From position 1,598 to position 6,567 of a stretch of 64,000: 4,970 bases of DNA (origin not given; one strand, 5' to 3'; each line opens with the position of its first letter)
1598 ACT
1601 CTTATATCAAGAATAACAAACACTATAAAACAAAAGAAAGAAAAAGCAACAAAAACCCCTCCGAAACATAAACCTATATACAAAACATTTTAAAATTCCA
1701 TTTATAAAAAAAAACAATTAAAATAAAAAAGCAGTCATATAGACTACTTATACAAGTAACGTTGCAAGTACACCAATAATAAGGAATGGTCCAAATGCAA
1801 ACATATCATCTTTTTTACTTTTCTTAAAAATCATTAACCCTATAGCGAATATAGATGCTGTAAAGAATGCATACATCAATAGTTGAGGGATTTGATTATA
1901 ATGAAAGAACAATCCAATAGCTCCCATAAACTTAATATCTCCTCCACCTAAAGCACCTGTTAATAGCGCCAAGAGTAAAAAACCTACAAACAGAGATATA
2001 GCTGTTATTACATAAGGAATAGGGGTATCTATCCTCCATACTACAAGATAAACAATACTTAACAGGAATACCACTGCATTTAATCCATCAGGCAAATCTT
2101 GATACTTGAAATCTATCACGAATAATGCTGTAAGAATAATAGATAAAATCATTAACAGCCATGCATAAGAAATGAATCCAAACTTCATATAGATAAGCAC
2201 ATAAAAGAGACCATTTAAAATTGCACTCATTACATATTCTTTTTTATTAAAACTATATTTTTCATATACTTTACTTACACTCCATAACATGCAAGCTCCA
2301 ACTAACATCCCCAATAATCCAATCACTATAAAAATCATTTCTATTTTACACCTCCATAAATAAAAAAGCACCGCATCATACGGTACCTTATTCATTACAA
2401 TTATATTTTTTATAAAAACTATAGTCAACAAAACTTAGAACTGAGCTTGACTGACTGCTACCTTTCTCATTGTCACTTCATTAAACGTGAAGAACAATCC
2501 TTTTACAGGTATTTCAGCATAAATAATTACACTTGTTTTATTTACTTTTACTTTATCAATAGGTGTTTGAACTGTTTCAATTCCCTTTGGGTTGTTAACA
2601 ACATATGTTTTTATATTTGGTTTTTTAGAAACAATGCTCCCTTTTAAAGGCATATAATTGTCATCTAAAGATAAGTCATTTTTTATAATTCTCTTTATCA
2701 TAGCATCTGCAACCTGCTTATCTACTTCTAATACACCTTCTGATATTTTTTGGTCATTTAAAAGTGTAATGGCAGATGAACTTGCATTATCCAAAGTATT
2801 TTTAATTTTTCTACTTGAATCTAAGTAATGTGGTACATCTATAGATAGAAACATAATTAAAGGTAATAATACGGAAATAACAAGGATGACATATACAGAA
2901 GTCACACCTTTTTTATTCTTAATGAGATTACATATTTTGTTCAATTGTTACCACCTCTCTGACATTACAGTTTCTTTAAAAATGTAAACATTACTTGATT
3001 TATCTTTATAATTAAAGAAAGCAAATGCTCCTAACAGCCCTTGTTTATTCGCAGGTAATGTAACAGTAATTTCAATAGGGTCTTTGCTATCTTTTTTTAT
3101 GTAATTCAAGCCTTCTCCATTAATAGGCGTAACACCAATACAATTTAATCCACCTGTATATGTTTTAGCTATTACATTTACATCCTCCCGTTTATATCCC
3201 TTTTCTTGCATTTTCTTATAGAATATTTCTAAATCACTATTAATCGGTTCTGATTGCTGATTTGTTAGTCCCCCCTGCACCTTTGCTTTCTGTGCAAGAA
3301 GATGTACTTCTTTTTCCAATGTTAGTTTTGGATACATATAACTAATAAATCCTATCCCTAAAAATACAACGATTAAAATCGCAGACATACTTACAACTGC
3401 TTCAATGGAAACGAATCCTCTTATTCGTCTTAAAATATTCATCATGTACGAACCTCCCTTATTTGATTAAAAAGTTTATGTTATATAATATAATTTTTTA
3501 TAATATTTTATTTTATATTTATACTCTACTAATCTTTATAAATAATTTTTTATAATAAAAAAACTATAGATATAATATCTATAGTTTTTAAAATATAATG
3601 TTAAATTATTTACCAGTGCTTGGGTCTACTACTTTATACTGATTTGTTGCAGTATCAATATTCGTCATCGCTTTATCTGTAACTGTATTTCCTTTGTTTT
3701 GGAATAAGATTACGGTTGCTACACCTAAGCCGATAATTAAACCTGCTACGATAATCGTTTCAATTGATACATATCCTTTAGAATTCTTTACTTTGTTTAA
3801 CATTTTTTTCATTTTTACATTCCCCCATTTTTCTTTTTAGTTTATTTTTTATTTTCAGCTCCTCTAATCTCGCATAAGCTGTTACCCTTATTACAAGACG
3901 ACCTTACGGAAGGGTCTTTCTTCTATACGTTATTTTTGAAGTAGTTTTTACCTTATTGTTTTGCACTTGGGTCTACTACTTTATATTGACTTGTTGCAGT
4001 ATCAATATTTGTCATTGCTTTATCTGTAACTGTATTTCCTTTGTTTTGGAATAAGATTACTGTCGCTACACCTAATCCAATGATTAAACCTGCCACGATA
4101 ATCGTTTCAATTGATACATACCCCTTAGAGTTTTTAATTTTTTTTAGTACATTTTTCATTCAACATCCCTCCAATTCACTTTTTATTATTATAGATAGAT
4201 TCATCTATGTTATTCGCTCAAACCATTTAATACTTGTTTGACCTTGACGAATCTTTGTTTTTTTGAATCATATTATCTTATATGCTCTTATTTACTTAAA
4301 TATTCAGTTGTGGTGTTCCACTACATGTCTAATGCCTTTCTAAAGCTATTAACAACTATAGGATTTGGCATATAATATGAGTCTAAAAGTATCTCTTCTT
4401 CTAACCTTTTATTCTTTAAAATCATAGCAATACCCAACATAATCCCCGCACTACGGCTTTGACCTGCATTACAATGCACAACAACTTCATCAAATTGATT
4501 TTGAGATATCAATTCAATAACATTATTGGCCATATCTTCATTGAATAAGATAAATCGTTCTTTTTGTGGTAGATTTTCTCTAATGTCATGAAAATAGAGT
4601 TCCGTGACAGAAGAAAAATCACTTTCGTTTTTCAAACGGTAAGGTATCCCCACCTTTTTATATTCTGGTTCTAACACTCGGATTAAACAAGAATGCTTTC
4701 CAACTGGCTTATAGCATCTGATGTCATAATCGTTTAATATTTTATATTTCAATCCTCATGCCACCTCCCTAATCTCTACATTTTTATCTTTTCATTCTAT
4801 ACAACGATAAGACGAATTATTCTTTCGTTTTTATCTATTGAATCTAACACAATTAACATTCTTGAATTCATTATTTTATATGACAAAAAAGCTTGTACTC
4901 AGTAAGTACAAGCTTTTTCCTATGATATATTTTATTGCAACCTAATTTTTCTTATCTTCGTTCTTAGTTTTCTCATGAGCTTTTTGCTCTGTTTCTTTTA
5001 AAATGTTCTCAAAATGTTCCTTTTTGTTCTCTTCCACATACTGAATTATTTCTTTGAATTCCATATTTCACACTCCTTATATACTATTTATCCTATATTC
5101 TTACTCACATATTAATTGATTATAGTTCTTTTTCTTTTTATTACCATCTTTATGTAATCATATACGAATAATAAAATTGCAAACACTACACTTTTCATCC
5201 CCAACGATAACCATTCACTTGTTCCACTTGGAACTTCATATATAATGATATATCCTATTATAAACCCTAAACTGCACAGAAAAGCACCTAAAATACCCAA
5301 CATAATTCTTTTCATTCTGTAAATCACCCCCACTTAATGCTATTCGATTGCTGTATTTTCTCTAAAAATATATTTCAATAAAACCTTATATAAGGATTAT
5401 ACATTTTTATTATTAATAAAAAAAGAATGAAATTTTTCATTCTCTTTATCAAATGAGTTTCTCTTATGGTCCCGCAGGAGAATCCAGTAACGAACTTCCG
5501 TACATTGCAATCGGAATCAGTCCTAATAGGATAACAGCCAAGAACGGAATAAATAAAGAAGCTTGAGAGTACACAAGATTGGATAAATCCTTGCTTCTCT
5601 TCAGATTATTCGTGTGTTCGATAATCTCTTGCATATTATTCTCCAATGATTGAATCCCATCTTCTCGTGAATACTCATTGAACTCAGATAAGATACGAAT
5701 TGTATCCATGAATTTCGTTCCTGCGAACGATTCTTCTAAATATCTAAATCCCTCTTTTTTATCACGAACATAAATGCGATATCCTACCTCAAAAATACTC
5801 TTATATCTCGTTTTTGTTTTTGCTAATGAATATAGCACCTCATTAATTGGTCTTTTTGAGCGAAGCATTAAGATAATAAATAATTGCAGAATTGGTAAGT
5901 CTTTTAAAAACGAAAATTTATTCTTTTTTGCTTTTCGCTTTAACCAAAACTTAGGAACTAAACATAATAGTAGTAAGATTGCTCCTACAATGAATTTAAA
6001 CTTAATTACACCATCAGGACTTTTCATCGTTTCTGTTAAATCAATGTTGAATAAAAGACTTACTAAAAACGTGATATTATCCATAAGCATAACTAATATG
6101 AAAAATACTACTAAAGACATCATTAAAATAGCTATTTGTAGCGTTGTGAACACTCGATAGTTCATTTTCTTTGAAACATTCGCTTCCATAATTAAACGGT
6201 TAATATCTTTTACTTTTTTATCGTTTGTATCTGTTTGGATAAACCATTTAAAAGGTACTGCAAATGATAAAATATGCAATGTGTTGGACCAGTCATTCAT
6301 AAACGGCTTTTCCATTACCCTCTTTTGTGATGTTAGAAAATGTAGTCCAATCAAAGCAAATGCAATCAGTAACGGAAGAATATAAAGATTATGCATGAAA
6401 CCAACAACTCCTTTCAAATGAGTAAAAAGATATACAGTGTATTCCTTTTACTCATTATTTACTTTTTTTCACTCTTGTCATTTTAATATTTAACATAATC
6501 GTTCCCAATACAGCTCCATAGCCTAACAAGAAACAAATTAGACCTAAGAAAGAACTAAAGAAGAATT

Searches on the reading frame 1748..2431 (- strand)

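Call 9: search_protein_families(library=pfam, proteins=[window:1748-2431:-], max_evalue=0.01)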
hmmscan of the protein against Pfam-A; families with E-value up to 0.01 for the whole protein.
window:1748-2431:- (227 aa): 1 family
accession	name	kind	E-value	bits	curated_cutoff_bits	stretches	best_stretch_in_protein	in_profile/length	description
PF01478.23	Peptidase_A24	-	1.7e-16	60.9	26.5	1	94-197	1-104/104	Type IV leader peptidase family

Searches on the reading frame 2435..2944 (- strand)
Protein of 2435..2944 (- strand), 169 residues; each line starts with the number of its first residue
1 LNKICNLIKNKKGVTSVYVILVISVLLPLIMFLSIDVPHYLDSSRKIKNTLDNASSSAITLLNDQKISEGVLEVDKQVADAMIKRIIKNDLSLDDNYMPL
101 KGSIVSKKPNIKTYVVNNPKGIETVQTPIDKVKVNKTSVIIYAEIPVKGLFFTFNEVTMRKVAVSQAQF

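Call 9: search_protein_families(library=pfam, proteins=[window:2435-2944:-], max_evalue=0.01)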
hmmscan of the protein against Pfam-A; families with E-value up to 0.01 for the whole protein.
window:2435-2944:- (169 aa): 1 family
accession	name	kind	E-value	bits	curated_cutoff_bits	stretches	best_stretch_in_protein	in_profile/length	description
PF16964.10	TadF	-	0.00053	20.4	27.3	1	6-92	1-82/178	Putative tight adherence pilin protein F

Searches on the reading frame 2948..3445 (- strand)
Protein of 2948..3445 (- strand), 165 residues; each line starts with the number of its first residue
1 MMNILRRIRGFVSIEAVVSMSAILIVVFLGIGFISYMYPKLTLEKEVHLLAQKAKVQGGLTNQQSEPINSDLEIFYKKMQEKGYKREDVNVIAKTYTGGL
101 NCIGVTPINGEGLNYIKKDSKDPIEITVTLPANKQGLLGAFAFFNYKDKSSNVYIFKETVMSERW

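Call 9: search_protein_families(library=pfam, proteins=[window:2948-3445:-], max_evalue=0.01)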
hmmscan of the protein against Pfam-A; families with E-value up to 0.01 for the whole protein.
window:2948-3445:- (165 aa): 0 families

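Call 10: search_protein_families(library=ncbifam, proteins=[window:2948-3445:-], max_evalue=0.05)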
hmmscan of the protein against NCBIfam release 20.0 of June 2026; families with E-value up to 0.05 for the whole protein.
window:2948-3445:- (165 aa): 1 family
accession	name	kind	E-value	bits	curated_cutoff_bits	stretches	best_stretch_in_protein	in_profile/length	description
NF041013.1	T4P_ComGE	equivalog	0.014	15.5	49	1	7-46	2-41/83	competence type IV pilus minor pilin ComGE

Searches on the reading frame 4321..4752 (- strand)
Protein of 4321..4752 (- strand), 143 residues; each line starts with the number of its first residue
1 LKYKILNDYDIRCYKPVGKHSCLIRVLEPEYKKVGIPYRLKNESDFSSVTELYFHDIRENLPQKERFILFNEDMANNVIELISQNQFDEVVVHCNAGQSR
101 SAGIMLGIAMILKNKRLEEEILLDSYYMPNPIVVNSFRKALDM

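Call 9: search_protein_families(library=pfam, proteins=[window:4321-4752:-], max_evalue=0.01)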
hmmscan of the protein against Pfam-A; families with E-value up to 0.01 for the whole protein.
window:4321-4752:- (143 aa): 1 family
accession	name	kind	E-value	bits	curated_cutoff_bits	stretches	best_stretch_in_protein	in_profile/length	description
PF00782.25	DSPc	-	2.6e-06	27.7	33.5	1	74-119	61-105/133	Dual specificity phosphatase, catalytic domain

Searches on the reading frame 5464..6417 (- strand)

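Call 8: search_protein_families(library=pfam, proteins=[window:5464-6417:-], max_evalue=0.01)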
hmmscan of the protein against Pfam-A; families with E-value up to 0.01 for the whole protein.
window:5464-6417:- (317 aa): 0 families

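Call 10: search_protein_families(library=ncbifam, proteins=[window:5464-6417:-], max_evalue=0.05)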
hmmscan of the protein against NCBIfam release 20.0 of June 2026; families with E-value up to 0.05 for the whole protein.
window:5464-6417:- (317 aa): 1 family
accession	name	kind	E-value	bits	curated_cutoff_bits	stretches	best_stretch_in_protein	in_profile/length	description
NF033092.0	HK_WalK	equivalog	0.00044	19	725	1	11-90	12-91/594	cell wall metabolism sensor histidine kinase WalK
